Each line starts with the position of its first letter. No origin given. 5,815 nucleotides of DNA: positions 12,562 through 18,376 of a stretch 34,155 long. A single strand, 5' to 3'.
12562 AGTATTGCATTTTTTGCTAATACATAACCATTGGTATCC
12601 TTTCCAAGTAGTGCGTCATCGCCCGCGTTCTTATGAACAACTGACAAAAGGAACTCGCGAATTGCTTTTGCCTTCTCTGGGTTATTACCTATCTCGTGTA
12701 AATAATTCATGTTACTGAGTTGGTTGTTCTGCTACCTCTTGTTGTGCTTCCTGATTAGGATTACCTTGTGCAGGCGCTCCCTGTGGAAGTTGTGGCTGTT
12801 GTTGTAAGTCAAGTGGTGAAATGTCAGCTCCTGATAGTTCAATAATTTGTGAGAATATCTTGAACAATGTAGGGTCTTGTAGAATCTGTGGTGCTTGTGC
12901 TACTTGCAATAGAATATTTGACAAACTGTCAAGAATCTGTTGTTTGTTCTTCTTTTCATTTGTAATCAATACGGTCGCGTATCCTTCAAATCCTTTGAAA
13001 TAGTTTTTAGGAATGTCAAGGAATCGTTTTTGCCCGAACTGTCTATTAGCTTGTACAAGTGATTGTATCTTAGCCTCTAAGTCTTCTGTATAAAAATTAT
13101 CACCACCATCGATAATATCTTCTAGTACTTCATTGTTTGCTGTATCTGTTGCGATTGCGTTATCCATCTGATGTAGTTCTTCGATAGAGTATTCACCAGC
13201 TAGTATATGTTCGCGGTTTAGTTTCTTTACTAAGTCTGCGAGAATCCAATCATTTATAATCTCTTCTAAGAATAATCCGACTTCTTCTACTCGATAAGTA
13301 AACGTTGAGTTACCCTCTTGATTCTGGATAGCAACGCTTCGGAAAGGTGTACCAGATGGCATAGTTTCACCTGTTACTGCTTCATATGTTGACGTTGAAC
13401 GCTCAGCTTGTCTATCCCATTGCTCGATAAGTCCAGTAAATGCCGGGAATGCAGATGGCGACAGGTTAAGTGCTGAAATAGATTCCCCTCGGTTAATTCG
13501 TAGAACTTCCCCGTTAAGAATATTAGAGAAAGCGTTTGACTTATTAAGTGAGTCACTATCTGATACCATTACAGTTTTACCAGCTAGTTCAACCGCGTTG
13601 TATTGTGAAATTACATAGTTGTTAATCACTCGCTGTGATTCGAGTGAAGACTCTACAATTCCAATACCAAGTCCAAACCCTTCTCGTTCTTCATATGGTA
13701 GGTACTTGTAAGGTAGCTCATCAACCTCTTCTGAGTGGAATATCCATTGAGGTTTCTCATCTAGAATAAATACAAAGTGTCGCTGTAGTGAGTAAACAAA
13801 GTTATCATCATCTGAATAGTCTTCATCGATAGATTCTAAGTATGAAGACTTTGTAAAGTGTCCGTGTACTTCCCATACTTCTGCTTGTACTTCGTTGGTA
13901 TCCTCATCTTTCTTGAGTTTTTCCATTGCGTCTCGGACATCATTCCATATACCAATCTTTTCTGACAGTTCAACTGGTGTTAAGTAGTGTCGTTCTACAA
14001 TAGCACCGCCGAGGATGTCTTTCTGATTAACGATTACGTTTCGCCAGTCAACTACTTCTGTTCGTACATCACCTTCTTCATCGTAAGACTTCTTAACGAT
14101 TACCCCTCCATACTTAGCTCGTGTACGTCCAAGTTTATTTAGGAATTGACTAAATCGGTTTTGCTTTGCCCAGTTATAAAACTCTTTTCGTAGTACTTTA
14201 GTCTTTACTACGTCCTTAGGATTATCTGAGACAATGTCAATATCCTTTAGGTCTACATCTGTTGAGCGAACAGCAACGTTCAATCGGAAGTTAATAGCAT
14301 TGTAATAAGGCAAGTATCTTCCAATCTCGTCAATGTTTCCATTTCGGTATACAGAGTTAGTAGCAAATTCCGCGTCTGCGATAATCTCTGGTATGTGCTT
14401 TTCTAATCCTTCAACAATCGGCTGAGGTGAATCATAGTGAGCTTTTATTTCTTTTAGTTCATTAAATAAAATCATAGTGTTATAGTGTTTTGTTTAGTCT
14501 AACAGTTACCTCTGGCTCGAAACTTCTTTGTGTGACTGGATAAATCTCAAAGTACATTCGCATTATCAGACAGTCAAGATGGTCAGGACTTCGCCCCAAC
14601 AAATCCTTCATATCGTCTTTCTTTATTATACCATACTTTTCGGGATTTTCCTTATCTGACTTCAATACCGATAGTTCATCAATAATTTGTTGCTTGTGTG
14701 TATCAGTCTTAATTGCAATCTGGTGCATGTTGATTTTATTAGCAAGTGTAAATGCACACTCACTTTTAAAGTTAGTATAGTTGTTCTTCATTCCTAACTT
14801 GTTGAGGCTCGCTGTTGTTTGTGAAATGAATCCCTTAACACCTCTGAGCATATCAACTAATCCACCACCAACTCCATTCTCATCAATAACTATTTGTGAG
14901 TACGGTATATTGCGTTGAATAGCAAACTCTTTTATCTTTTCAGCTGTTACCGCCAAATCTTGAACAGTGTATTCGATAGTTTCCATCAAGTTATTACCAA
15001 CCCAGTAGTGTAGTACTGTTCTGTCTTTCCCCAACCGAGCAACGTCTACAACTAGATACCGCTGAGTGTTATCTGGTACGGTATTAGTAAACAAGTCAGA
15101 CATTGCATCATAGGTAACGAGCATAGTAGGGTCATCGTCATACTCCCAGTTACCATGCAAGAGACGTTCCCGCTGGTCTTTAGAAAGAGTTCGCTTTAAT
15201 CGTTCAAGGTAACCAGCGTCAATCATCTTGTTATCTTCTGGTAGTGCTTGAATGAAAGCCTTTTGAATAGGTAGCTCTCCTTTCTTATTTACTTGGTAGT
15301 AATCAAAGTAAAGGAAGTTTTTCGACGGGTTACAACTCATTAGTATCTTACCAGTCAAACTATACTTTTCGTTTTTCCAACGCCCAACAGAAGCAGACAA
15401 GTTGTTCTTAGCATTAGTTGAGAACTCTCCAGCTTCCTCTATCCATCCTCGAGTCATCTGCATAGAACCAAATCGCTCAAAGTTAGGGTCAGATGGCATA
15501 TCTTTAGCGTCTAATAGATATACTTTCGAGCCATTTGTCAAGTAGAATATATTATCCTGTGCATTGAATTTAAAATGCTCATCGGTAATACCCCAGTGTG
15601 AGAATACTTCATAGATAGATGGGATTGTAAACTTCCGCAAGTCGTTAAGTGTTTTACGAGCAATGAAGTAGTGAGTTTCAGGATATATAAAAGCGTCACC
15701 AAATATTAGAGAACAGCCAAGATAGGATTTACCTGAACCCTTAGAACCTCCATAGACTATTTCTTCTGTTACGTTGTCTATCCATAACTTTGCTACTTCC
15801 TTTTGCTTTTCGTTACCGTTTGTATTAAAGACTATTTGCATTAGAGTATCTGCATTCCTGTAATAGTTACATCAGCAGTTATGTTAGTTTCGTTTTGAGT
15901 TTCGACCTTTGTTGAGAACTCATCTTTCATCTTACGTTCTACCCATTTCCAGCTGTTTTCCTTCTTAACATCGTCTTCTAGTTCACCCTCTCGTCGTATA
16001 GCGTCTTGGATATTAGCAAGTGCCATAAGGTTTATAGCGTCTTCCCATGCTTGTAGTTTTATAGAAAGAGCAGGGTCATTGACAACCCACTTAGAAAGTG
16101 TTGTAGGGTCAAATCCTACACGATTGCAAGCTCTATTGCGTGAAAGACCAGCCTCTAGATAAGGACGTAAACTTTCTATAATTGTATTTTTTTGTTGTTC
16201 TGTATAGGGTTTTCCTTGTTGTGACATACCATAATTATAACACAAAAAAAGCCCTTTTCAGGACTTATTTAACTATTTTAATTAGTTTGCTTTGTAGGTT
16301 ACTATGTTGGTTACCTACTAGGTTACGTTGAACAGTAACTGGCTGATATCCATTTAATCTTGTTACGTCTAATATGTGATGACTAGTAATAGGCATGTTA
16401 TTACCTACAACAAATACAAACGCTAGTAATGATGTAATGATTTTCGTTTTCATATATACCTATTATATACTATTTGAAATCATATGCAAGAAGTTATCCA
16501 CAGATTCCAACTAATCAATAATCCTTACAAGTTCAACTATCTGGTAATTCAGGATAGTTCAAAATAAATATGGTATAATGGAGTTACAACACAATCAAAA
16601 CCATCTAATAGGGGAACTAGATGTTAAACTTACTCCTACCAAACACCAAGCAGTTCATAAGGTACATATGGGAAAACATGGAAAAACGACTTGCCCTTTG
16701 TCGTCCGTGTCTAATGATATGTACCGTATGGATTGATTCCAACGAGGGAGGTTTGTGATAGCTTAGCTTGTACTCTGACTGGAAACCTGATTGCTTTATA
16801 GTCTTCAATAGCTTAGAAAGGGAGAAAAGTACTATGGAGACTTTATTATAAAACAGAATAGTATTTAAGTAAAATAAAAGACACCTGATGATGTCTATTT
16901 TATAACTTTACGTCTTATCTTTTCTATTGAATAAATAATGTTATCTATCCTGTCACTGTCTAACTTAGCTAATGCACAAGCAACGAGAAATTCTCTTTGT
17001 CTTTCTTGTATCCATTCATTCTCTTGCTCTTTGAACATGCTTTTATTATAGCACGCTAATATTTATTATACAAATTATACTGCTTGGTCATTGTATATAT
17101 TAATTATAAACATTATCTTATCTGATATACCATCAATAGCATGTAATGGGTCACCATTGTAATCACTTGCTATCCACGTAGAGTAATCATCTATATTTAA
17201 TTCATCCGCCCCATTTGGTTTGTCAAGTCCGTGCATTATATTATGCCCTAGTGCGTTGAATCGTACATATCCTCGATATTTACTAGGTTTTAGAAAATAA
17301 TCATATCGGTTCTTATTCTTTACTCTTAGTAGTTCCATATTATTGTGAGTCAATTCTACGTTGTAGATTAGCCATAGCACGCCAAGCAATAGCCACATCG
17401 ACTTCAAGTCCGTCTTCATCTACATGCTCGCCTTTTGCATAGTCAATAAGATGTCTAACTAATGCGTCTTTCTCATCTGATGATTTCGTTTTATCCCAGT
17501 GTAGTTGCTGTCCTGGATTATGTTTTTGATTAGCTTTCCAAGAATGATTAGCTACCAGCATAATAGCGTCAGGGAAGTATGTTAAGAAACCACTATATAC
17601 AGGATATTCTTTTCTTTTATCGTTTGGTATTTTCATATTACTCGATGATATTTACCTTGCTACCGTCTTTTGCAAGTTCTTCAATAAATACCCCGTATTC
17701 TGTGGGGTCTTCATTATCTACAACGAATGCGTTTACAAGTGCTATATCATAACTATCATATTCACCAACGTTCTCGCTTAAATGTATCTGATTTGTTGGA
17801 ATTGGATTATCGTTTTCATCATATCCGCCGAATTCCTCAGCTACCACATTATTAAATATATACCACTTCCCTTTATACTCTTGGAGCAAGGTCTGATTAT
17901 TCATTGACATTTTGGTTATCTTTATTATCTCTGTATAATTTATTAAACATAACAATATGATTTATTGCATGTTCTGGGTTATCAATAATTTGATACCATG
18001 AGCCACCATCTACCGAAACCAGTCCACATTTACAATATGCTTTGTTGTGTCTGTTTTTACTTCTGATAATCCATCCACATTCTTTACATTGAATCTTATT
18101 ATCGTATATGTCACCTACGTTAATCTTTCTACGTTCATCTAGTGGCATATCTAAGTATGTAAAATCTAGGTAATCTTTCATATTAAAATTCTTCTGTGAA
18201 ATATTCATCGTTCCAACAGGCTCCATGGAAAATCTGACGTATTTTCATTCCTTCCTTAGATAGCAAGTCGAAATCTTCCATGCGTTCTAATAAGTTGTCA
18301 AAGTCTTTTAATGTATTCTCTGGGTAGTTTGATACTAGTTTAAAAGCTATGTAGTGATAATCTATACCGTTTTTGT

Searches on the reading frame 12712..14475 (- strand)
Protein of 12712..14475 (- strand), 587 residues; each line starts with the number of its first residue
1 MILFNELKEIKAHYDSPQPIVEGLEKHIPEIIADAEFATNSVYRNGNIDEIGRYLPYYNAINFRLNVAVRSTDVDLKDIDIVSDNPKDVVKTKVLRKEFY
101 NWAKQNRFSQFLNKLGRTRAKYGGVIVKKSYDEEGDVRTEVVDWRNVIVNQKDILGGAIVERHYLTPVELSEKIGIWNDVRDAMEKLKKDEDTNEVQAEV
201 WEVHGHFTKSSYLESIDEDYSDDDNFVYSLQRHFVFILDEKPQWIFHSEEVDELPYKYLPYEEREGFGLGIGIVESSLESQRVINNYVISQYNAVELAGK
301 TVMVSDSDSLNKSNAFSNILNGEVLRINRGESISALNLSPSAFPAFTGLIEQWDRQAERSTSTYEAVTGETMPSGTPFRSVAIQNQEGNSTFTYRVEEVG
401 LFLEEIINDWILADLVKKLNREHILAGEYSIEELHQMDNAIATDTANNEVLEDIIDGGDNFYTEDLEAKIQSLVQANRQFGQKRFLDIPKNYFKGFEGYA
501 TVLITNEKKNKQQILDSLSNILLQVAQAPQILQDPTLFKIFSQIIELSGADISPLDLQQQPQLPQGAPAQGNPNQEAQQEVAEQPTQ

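Call 11: search_protein_families(library=phrogs, proteins=[window:12712-14475:-], max_evalue=0.001)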
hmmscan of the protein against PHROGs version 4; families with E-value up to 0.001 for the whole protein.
window:12712-14475:- (587 aa): 1 family
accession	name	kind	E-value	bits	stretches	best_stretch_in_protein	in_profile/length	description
phrog_332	-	connector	3.3e-09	36.6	1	105-389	120-400/560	head-tail adaptor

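Call 12: search_dna_similar(query=window:12712-14475:-, collection=phages, mode=protein, max_rows=15)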
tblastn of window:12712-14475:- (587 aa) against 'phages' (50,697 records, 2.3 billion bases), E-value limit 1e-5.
Records with a match: 1; places in all: 1; records where one place covers at least 80% of the query: 0.
Best place of each record, by identity: <60% 1.
By first word of the organism name: Caudoviricetes 1.
By host as written in the record: - 1.
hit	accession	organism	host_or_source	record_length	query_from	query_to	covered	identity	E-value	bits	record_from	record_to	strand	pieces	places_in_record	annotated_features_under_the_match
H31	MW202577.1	Caudoviricetes sp.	Manatee Spring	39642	40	425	66%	22.1%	3e-12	76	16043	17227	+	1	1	hypothetical protein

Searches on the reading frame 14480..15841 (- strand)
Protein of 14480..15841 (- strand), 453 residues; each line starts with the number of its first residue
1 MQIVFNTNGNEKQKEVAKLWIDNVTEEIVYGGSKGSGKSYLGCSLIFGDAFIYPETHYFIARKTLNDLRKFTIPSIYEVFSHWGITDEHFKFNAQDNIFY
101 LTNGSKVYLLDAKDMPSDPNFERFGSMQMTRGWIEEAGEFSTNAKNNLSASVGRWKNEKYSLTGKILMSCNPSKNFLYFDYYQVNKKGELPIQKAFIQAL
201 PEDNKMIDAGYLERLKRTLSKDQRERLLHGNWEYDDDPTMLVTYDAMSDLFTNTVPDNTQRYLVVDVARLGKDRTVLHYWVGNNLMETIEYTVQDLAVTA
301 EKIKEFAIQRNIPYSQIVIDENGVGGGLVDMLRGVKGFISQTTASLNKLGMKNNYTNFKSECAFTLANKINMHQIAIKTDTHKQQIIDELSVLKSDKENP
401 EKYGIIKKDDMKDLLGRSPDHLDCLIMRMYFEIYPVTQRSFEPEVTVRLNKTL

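Call 11: search_protein_families(library=phrogs, proteins=[window:14480-15841:-], max_evalue=0.001)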
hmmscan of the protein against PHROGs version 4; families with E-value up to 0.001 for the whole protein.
window:14480-15841:- (453 aa): 4 families
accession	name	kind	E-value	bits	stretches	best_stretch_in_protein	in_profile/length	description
phrog_2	-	head and packaging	1.2e-33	117.9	1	8-436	265-596/807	terminase large subunit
phrog_979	-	head and packaging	9.5e-21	75.1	2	11-179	156-311/642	terminase large subunit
phrog_3717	-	head and packaging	0.0001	22.9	1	22-267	21-258/277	terminase large subunit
phrog_38319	-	unknown function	0.0002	21.9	1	32-100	25-93/271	-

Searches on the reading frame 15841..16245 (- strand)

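Call 77: search_protein_families(library=phrogs, proteins=[window:15841-16245:-], max_evalue=0.01)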
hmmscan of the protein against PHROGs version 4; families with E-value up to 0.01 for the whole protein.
window:15841-16245:- (134 aa): 2 families
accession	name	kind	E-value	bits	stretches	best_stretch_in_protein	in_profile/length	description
phrog_4044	-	head and packaging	5.8e-05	23.7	1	10-85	20-88/180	terminase small subunit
phrog_4102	-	head and packaging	0.00024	22.3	1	20-121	17-121/166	terminase small subunit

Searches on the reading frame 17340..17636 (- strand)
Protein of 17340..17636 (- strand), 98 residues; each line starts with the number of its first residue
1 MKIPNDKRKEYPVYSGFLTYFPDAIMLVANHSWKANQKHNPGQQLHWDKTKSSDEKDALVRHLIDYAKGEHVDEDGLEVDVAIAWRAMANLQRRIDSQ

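Call 76: search_protein_families(library=pfam, proteins=[window:17340-17636:-], max_evalue=0.01)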
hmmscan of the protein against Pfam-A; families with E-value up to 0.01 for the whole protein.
window:17340-17636:- (98 aa): 1 family
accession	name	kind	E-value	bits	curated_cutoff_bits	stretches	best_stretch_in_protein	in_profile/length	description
PF18909.5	dGTP_diPhyd_N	-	1e-09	38.7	27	1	19-92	16-88/99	dATP/dGTP diphosphohydrolase, N-terminal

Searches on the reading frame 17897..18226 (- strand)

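Call 76: search_protein_families(library=pfam, proteins=[window:17897-18226:-], max_evalue=0.01)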
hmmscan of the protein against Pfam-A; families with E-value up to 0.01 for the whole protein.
window:17897-18226:- (109 aa): 1 family
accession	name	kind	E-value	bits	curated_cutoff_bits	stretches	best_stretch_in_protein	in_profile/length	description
PF24749.2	DUF7695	-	1.3e-13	50.9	25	1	40-79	2-41/58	Domain of unknown function (DUF7695)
